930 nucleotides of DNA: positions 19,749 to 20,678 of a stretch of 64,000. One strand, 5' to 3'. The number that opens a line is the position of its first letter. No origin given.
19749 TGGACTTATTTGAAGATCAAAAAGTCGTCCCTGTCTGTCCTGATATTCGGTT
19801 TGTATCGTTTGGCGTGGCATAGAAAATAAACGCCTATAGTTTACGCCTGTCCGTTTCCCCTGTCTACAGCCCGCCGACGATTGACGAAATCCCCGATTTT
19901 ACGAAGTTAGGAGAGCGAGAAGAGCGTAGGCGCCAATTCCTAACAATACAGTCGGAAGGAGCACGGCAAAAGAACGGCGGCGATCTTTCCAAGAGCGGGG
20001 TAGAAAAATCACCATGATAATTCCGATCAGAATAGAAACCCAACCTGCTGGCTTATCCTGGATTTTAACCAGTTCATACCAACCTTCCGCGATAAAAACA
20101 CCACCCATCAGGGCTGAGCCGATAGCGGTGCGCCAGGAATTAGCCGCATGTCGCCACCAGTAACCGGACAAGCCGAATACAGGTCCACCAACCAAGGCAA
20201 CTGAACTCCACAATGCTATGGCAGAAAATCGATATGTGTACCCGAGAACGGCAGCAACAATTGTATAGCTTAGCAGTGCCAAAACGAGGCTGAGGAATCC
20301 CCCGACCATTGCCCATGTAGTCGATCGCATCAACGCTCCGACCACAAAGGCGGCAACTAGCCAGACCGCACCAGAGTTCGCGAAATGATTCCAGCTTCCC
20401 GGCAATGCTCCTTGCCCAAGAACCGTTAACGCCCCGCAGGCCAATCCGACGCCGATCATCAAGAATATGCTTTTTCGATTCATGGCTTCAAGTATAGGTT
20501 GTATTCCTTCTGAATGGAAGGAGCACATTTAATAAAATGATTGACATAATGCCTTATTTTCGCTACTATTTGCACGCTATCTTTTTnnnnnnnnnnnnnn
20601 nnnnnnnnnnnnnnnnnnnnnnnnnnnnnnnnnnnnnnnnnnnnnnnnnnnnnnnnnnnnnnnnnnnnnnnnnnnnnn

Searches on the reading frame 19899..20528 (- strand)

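Call 90: search_protein_families(library=pfam, proteins=[window:19899-20528:-], max_evalue=0.00001)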
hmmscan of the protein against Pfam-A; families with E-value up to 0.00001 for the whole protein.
window:19899-20528:- (209 aa): 1 family
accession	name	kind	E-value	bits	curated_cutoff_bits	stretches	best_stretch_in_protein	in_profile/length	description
PF20128.4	DUF6518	-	1.5e-45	155.6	25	1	20-205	10-202/204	Family of unknown function (DUF6518)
